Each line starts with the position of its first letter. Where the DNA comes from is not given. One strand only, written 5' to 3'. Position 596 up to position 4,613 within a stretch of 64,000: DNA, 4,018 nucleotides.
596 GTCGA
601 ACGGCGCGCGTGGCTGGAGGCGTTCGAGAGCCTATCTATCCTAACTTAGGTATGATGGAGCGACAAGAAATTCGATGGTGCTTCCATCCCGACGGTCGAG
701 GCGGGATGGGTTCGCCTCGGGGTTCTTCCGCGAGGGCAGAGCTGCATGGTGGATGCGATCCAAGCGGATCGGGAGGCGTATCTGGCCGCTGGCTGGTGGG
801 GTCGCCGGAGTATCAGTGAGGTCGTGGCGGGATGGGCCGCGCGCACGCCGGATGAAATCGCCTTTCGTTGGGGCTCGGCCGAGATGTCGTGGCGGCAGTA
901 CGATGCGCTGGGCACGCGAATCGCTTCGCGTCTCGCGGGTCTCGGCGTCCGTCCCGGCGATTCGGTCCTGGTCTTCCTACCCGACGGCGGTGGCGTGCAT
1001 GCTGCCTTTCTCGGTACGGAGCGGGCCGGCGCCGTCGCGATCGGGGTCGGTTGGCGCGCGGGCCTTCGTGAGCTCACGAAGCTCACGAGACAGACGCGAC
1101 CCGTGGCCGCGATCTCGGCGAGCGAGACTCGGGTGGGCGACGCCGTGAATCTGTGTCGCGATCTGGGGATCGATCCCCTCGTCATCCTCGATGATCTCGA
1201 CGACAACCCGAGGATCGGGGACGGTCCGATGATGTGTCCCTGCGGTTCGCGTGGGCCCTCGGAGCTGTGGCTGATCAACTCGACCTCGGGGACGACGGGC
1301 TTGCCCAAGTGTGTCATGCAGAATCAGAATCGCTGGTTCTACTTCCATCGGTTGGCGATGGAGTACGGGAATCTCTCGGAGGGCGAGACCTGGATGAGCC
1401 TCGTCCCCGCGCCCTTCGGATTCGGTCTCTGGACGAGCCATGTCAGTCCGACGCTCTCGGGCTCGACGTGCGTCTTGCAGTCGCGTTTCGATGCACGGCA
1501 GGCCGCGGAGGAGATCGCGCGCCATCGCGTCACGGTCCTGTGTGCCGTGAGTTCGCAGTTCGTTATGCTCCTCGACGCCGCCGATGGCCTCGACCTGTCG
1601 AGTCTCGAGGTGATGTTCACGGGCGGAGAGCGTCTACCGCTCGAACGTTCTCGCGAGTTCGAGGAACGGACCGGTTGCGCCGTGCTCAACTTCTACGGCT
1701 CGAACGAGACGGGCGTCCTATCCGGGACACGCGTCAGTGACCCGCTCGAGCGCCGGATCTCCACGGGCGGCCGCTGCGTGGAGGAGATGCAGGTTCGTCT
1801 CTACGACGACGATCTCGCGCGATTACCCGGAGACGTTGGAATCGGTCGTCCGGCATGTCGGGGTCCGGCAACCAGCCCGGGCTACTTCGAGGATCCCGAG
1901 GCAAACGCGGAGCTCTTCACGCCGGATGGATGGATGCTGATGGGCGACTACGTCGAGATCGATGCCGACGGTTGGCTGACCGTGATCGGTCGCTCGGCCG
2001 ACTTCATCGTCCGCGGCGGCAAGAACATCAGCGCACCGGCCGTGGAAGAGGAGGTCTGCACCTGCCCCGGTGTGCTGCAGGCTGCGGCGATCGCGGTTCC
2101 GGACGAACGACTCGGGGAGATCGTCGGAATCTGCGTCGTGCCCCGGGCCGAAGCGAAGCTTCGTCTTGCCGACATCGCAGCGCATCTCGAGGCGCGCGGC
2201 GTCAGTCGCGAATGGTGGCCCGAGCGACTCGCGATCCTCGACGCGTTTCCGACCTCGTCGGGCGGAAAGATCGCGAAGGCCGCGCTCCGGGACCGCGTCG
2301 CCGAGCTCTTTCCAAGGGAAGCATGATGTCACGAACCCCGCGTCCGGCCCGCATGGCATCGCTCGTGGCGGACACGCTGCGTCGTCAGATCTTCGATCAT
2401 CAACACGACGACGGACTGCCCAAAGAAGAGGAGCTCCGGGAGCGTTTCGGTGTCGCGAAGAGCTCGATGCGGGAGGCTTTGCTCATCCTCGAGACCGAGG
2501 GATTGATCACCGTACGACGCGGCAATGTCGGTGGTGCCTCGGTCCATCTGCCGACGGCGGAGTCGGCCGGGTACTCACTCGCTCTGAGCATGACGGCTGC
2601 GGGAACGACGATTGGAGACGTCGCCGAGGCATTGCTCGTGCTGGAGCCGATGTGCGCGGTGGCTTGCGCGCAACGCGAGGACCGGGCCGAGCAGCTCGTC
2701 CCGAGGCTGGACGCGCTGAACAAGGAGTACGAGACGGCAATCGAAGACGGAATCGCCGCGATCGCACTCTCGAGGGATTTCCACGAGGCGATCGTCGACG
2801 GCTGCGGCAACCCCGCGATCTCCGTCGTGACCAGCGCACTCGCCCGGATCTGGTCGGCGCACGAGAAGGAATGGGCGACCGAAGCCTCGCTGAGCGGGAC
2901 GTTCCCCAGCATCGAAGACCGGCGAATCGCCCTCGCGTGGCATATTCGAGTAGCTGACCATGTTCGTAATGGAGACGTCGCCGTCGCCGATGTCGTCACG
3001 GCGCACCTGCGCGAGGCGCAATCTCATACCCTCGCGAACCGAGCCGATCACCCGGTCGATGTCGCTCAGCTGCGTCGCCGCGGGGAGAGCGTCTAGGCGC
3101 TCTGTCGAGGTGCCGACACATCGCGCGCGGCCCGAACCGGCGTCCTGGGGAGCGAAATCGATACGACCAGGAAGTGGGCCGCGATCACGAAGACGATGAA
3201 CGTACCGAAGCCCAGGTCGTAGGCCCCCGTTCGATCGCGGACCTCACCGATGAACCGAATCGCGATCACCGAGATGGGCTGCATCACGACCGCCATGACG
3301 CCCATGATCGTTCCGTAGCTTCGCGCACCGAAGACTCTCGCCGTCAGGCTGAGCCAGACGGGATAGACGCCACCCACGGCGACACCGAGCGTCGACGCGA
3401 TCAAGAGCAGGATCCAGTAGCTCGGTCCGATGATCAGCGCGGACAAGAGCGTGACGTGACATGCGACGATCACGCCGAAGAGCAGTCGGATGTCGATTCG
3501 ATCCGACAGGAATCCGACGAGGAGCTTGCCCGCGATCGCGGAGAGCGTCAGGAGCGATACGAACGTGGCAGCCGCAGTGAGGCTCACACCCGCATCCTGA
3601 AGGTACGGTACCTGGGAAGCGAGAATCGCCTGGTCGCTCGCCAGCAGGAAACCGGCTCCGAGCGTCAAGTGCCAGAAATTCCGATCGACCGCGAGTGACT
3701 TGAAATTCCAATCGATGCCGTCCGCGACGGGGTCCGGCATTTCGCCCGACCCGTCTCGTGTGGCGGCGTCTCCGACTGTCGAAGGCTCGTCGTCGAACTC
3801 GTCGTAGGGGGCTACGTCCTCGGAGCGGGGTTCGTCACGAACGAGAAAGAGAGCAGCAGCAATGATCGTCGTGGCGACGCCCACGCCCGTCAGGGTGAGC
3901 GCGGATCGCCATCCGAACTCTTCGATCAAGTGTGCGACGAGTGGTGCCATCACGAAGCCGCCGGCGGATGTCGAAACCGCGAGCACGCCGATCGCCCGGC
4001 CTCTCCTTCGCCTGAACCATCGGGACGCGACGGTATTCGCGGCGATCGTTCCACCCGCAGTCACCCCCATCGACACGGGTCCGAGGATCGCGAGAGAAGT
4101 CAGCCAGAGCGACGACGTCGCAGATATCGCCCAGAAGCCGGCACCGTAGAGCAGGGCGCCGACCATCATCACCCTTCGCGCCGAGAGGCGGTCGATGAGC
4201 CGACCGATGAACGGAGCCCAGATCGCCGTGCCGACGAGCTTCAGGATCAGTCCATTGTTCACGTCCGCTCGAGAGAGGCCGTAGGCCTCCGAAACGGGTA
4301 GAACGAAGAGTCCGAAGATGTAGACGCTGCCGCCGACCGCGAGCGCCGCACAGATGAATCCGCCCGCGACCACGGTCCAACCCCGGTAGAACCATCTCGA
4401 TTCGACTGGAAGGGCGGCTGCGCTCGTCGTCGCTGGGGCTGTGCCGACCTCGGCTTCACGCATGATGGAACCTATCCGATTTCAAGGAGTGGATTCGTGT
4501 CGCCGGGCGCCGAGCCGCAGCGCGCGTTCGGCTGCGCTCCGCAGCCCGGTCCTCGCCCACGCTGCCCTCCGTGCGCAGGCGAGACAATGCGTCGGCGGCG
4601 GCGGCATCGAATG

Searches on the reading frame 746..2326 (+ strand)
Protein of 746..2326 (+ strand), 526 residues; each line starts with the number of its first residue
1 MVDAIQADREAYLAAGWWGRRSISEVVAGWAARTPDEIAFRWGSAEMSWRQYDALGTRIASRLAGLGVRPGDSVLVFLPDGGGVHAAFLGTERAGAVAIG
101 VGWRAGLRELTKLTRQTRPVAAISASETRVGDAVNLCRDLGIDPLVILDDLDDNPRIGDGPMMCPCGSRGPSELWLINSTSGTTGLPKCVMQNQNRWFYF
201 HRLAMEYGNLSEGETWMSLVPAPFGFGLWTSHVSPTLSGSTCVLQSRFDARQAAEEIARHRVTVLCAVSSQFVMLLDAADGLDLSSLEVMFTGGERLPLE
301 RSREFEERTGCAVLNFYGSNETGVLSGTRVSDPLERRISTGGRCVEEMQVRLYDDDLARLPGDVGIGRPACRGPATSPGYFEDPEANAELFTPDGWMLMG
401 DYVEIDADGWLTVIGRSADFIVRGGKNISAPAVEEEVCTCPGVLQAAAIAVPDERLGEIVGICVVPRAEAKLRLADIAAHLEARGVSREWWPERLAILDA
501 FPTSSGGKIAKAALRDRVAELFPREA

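Call 61: search_protein_families(library=pfam, proteins=[window:746-2326:+], max_evalue=0.00001)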
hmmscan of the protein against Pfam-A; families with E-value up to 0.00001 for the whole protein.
window:746-2326:+ (526 aa): 2 families
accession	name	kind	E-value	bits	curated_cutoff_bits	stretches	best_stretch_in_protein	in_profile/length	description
PF00501.34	AMP-binding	-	5.4e-56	190.5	29.9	1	30-381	4-384/384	AMP-binding enzyme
PF13193.12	AMP-binding_C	-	4.2e-07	31.2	24.5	1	433-508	2-76/76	AMP-binding enzyme C-terminal domain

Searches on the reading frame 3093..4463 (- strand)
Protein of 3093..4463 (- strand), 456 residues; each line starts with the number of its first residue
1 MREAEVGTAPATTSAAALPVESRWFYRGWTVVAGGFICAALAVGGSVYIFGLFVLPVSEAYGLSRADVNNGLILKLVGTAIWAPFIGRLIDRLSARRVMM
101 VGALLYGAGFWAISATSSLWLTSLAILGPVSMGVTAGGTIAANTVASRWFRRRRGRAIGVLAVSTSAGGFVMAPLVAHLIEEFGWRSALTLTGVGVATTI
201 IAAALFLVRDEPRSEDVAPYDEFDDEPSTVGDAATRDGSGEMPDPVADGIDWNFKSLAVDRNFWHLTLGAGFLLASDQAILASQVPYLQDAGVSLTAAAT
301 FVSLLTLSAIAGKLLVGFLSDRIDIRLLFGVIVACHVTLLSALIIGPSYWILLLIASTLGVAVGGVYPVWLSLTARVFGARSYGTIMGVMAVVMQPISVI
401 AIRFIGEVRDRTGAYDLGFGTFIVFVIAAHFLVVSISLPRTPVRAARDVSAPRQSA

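Call 61: search_protein_families(library=pfam, proteins=[window:3093-4463:-], max_evalue=0.00001)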
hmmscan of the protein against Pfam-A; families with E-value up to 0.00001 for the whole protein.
window:3093-4463:- (456 aa): 1 family
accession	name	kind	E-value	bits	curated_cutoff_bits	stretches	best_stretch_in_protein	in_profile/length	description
PF07690.21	MFS_1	-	6.4e-46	157.3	33.4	1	37-399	3-344/347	Major Facilitator Superfamily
